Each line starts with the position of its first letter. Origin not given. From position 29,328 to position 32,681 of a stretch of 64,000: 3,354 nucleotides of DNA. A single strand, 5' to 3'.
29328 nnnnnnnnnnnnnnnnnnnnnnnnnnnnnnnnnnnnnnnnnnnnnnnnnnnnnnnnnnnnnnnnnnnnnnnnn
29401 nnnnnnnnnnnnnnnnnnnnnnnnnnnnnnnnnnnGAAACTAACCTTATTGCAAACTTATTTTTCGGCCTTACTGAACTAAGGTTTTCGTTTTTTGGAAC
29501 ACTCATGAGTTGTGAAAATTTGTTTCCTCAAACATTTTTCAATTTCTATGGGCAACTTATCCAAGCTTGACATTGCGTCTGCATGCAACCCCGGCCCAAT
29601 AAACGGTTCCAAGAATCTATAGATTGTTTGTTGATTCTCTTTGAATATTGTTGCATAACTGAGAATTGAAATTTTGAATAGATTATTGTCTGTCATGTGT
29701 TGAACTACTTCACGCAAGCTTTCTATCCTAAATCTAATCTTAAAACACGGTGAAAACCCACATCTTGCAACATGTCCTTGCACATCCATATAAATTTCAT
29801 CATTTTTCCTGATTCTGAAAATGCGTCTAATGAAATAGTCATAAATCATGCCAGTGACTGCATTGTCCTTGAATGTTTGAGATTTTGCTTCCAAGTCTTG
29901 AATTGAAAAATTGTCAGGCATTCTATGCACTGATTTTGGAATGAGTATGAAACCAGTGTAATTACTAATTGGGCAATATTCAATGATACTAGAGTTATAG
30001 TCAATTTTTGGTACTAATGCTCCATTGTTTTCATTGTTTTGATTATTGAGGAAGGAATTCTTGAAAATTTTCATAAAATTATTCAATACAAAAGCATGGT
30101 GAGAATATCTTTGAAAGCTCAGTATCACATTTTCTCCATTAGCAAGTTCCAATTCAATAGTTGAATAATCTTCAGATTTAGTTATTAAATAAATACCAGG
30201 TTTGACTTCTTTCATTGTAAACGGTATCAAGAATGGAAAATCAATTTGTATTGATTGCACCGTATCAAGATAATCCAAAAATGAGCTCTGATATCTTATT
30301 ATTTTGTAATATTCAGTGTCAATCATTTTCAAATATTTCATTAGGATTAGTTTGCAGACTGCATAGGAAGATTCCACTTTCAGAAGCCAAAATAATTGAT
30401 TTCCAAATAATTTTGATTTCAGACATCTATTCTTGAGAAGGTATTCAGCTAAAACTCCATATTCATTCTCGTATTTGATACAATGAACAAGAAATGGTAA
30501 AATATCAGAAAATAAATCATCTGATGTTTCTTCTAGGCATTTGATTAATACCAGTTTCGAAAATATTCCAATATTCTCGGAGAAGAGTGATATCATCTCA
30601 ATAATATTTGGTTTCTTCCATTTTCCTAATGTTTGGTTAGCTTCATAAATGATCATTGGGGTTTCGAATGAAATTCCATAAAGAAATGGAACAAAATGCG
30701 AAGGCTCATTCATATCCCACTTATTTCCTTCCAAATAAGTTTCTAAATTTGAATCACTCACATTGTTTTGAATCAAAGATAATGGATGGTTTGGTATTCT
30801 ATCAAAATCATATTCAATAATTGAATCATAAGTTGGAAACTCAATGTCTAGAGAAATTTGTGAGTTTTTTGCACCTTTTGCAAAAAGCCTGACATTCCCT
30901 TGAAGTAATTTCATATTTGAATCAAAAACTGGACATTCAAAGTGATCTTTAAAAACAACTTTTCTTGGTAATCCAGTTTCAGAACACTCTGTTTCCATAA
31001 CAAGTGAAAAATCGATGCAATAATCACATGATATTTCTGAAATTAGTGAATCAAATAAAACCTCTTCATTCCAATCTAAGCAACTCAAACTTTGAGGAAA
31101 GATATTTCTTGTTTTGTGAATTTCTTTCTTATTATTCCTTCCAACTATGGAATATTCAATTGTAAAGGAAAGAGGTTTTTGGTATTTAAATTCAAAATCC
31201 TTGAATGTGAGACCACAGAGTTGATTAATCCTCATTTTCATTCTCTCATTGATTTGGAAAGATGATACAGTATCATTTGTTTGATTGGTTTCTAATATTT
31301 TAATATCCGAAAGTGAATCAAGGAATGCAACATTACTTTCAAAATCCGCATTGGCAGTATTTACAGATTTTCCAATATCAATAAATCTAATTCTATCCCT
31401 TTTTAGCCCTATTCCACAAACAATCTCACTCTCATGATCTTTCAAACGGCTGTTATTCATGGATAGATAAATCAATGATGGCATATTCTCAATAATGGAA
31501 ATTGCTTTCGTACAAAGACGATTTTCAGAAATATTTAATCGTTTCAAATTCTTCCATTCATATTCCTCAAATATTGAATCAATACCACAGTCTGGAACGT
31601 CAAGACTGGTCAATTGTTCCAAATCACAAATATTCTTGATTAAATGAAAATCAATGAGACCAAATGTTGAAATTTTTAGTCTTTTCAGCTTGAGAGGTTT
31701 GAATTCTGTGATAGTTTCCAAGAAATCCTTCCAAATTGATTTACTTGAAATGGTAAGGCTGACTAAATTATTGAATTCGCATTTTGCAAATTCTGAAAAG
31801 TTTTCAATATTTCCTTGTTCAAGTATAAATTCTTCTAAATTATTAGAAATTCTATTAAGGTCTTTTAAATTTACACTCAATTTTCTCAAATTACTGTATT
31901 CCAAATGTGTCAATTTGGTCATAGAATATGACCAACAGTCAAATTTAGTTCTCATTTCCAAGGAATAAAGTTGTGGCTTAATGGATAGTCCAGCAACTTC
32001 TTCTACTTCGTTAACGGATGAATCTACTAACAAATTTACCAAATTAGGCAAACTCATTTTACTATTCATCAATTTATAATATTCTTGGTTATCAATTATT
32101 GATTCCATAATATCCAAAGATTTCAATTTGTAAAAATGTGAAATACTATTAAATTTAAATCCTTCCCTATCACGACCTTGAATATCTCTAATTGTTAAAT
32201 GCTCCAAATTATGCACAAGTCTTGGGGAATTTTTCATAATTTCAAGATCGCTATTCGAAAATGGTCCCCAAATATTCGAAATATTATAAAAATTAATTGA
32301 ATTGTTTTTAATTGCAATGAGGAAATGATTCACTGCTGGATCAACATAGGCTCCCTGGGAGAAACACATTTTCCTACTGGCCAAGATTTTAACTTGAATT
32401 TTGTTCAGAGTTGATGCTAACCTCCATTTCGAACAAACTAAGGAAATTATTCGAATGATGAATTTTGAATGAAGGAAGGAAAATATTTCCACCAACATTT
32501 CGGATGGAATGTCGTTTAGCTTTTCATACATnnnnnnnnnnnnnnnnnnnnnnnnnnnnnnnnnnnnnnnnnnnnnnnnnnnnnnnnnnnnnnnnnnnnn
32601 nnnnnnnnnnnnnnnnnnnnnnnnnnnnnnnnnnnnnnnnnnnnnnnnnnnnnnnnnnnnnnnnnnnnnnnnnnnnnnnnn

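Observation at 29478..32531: F-box/LRR protein carrying a PI3K-type helical signature and a degenerate catalytic-like tail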

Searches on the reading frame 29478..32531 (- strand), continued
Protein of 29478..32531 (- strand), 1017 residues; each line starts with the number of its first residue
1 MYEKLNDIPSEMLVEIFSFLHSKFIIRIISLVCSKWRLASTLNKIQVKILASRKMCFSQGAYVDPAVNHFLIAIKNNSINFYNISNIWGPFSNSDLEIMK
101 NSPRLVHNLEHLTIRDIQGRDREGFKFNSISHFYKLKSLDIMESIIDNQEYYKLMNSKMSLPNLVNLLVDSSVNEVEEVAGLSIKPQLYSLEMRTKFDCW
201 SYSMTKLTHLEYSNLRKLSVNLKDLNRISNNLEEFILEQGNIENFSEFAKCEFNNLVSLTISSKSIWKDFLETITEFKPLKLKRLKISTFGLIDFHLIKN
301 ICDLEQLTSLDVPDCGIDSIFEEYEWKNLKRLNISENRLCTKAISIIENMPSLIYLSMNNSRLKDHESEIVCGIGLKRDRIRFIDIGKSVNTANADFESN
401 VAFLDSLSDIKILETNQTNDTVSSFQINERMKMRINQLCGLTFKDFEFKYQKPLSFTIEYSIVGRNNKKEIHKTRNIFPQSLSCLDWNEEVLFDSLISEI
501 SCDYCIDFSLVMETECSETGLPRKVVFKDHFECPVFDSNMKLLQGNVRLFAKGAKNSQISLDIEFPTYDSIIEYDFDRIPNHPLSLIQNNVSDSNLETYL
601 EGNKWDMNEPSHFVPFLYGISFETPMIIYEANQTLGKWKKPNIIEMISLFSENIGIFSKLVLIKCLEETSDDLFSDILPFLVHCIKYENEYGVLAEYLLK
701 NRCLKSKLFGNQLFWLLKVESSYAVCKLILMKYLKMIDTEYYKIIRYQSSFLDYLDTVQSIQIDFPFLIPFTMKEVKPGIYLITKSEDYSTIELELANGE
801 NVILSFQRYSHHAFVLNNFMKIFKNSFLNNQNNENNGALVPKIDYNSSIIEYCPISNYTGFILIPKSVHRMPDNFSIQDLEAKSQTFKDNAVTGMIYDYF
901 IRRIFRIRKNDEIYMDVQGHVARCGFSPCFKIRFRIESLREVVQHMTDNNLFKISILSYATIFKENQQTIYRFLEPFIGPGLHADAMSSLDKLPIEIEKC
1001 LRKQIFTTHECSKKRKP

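Call 56: search_protein_families(library=pfam, proteins=[P0003], max_evalue=10)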
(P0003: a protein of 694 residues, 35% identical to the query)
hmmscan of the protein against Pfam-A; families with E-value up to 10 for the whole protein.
P0003 (694 aa): 4 families
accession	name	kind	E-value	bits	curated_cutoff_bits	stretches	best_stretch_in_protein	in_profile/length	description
PF00613.26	PI3Ka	-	3.6e-18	66.1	31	1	302-450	29-176/185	Phosphoinositide 3-kinase family, accessory domain (PIK domain)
PF00792.30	PI3K_C2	-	8.9e-07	29.4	26.4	1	143-234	4-92/136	Phosphoinositide 3-kinase C2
PF12799.13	LRR_4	-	0.015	16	27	1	16-47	1-30/44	Leucine Rich repeats (2 copies)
PF00560.39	LRR_1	-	0.14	12.8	20.6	1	17-39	1-23/23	Leucine Rich Repeat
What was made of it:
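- On PI3K catalytic subunits: Paralogue P0003 passes PF00792 at 29.4 bits against 26.4 (call 56).
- PI3K_C2 passes its cut-off in paralogue P0003 (call 56).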

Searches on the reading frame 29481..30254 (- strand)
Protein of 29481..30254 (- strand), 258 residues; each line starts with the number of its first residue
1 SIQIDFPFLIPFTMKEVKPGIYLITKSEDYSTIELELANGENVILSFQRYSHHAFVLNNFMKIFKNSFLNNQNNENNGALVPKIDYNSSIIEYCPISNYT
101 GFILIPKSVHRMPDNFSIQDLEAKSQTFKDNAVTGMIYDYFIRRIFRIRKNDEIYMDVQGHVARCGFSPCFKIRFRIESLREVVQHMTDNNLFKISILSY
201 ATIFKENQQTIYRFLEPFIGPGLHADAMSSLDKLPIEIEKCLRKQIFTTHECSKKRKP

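Call 56: search_protein_families(library=pfam, proteins=[window:29481-30254:-], max_evalue=10)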
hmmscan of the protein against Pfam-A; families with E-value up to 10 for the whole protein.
window:29481-30254:- (258 aa): 1 family
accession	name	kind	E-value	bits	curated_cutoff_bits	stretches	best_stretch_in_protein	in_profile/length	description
PF23712.1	Mkg_C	-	0.097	12.8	27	1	20-69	119-164/175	Monkey King C-terminal KA1 domain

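Call 58: search_solved_structures(query=A5, max_evalue=10, show_alignments=2)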
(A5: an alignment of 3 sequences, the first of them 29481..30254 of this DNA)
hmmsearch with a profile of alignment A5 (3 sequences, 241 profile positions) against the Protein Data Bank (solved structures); distinct sequences matched with E-value up to 10: 1.
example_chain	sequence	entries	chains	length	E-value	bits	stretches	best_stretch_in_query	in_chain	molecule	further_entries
6w3i_A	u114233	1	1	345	0.49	13.3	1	10-76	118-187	Terminal nucleotidyltransferase 5C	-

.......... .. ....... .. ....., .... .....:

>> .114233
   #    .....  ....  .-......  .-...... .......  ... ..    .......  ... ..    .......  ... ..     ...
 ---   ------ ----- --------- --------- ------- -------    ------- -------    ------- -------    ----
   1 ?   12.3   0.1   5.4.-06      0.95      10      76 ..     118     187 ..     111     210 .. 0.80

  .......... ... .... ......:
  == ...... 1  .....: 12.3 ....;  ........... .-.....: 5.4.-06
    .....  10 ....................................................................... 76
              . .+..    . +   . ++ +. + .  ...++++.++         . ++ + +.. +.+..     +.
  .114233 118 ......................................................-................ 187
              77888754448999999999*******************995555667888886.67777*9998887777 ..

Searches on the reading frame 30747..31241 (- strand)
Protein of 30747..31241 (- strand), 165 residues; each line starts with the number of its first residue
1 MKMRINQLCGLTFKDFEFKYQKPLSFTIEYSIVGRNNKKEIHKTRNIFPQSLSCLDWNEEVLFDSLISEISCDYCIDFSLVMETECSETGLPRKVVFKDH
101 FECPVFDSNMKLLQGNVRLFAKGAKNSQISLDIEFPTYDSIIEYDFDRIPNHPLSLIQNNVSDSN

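Call 56: search_protein_families(library=pfam, proteins=[window:30747-31241:-], max_evalue=10)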
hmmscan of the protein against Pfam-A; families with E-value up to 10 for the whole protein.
window:30747-31241:- (165 aa): 1 family
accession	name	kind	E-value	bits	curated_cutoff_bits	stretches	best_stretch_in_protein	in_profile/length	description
PF16306.11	DUF4948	-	0.17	12.3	28.3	1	36-79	49-92/172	Domain of unknown function (DUF4948)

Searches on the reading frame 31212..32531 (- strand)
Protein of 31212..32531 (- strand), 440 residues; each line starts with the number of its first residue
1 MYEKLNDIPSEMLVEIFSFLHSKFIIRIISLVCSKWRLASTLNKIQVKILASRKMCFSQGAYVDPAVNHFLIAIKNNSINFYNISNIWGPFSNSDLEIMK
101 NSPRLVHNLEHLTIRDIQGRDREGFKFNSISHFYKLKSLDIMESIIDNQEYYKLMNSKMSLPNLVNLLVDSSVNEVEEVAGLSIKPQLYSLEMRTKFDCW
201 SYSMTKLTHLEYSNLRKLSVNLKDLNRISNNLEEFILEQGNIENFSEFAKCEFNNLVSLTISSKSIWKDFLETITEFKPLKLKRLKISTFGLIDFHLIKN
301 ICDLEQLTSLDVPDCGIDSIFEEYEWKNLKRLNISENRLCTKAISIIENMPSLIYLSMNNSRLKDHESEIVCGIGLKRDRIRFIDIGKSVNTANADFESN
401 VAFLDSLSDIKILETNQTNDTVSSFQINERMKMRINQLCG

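Call 53: predict_structure(alignment_id=A4)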
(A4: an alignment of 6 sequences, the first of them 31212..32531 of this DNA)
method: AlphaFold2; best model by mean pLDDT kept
length: 440 residues; sequences in the alignment: 6
mean_pLDDT: 56.4   pTM: 0.59
mean pLDDT of the five models: 56.4, 56.2, 56.1, 56.0, 53.6
residues with pLDDT >= 90: 10; 70-90: 130; 50-70: 114; < 50: 186
segments of 3 or more residues with pLDDT < 50: 1-6, 10-105, 117-125, 173-183, 197-203, 388-440
pLDDT, mean of each block of 10 residues (from residue 1): 44 44 35 35 32 26 27 35 30 35 52 54 48 73 58 58 79 45 64 60 55 84 70 84 66 86 73 74 82 72 86 70 77 78 78 80 67 62 56 28 31 24 29 35
secondary structure, 60 per line:
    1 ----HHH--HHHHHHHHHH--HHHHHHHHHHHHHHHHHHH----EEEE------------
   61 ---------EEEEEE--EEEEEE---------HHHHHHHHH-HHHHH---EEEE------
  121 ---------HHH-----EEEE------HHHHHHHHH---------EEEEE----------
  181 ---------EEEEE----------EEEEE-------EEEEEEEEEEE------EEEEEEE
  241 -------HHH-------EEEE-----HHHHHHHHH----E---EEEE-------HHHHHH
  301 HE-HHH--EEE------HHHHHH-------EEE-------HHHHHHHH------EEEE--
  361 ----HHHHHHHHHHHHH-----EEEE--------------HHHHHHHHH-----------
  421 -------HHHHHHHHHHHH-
elements in order: H10-19 H22-40 E45-48 E70-75 E78-83 H93-101 H103-107 E111-114 E138-141 H148-156 E166-170 E190-194 E205-209 E217-227 E234-240 E258-261 H267-275 E284-287 H295-301 E309-311 H318-323 E331-333 H341-348 E355-358 H365-377 E383-386 H401-409 H428-439
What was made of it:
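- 31374..32216 (-): Leucine-rich-repeat solenoid, about residues 106-386. The AlphaFold model shows a regular strand/helix alternation over residues 110-386 at pLDDT 55-86 (call 53).
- On FBXL subfamily (F-box + LRR): The AlphaFold model shows regular strand/helix repeats over residues 110-386 at pLDDT 55-86, pTM 0.59 (call 53).
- The F-box helices are modelled at low confidence, pLDDT 35-44 (call 53).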

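Call 55: fold_search(model_id=the predicted structure, library=pdb)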
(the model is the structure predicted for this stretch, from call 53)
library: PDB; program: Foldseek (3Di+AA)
matches with E <= 10: 378; with E <= 0.001: 16
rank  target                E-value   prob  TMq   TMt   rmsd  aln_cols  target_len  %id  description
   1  1o6v_A                1.2e-05  1.00  0.36  0.34   7.6       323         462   16  Internalin (INLA, Listeria monocytogenes) - functional domain, uncomplexed (released 2002-12-23)
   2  4fmz_A                4.5e-05  1.00  0.37  0.45   7.2       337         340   18  Crystal structure of an internalin (inlF) from Listeria monocytogenes str. 4b F2365 at 1.91 A resolution (released 2012-07-25)
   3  8fvu_A                8.3e-05  1.00  0.39  0.15   7.6       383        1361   14  Cryo-EM structure of human Needle/NAIP/NLRC4 (R288A) (released 2024-01-03)
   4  4r6f                  1.4e-04  1.00  0.35  0.44   7.0       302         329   16  Crystal structure of computational designed protein DLRR_I (released 2015-01-07)
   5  4kxf_F                1.5e-04  1.00  0.37  0.21   7.6       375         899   15  Crystal structure of NLRC4 reveals its autoinhibition mechanism (released 2013-07-24)
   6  2omt_A                2.3e-04  1.00  0.38  0.36   6.1       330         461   15  Crystal structure of InlA G194S+S/hEC1 complex (released 2007-08-28)
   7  3w3j_B                2.7e-04  1.00  0.32  0.22   8.7       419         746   13  Crystal structure of human TLR8 in complex with CL097 (released 2013-04-03)
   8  3w3j_A                2.7e-04  1.00  0.31  0.21   8.7       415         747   13  Crystal structure of human TLR8 in complex with CL097 (released 2013-04-03)
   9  3wph_A                3.8e-04  1.00  0.27  0.19  10.8       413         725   14  Crystal structure of mouse TLR9 in complex with inhibitory DNA4084 (form 2) (released 2015-02-11)
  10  8rts_A                5.2e-04  1.00  0.38  0.26   7.8       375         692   15  Structure of a homomeric human LRRC8C Volume-Regulated Anion Channel (released 2024-11-13)
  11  9l4l_D                6.7e-04  1.00  0.34  0.19   9.7       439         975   12  Structure of human SCMCcore complex contain NLRP2 (released 2025-10-01)
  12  4kxf_H                7.0e-04  1.00  0.38  0.21   7.2       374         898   14  Crystal structure of NLRC4 reveals its autoinhibition mechanism (released 2013-07-24)
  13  5zb2_A                7.4e-04  1.00  0.30  0.32   9.0       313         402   15  Crystal structure of Rad7 and Elc1 complex in yeast (released 2019-02-27)
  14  4kxf_L                8.2e-04  1.00  0.38  0.21   8.0       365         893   15  Crystal structure of NLRC4 reveals its autoinhibition mechanism (released 2013-07-24)
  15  4r6g                  8.2e-04  1.00  0.31  0.30   8.6       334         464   16  Crystal structure of computational designed leucine rich repeats DLRR_K in space group P22121 (released 2015-01-07)
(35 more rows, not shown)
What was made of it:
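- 31374..32216 (-): All Foldseek hits are LRR proteins: InlA at E 1.2e-5, NLRC4, TLR8, Rad7, Dia2 and D3 (call 55).
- On FBXL subfamily (F-box + LRR): All Foldseek PDB hits are LRR proteins, best E 1.2e-5, with 300-380 aligned columns (call 55).
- Checked: The LRR block is supported by a structure model and fold search instead (calls 53, 55).
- The LRR fold is supported by calls 53 and 55. An F-box followed directly by an LRR solenoid is the standard layout of substrate receptors, and Foldseek hits include Dia2 and D3 (call 55).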

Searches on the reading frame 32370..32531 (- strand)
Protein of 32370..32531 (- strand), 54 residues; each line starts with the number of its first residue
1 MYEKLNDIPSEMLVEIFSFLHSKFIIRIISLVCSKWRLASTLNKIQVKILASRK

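Call 66: search_solved_structures(query=A7, max_evalue=1, show_alignments=2)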
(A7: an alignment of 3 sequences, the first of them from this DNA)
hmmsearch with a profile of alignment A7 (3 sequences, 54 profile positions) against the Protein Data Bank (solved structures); distinct sequences matched with E-value up to 1: 18.
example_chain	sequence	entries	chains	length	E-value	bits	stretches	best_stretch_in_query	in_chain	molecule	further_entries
1ldk_E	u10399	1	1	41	0.00011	25.1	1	6-39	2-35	SKP2-like protein type gamma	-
1fs1_A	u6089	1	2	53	0.00016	24.6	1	6-39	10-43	CYCLIN A/CDK2-ASSOCIATED P19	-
3wso_A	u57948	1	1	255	0.00056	22.8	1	5-39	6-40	F-box only protein 44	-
8uah_B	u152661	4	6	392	0.00056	22.8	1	5-37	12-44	F-box/LRR-repeat protein 17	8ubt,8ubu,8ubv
6w66_B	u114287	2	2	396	0.00057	22.8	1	5-37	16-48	F-box/LRR-repeat protein 17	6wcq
1fs2_A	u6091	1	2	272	0.0018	21.2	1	6-39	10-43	SKP2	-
1fqv_A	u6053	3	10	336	0.0025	20.8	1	6-39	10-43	SKP2 | S-phase kinase-associated protein 2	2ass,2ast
8or0_E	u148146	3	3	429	0.0029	20.5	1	6-39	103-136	S-phase kinase-associated protein 2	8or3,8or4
7b5l_T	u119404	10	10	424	0.0029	20.5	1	6-39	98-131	S-phase kinase-associated protein 2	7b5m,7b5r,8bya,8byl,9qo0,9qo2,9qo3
7z8t_F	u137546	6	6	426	0.0029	20.5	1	6-39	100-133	S-phase kinase-associated protein 2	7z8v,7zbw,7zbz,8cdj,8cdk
9o04_C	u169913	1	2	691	0.017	18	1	5-37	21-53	F-box only protein 42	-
8zuh_A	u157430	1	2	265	0.019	17.9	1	5-39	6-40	F-box only protein 6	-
7pmk_L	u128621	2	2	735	0.038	17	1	3-37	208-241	Protein DIA2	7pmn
5ibk_B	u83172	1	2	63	0.088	15.8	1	6-40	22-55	F-box/WD repeat-containing protein 7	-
6o60_C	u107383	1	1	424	0.22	14.5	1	7-21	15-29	F-box/LRR-repeat protein 2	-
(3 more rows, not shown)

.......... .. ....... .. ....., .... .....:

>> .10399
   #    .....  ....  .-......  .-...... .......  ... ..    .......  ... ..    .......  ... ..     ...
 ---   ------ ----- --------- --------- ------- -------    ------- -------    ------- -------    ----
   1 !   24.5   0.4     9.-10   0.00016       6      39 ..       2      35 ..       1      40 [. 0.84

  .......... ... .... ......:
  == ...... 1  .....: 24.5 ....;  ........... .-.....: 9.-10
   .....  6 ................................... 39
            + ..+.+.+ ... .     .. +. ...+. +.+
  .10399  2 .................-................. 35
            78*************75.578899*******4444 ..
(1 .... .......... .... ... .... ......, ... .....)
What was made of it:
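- Closest known: FBXL-type F-box proteins. Same: The F-box profile of this family matches Skp2 and FBXL17 (call 66), and the LRR model matches LRR receptors including Dia2 and D3 (call 55).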
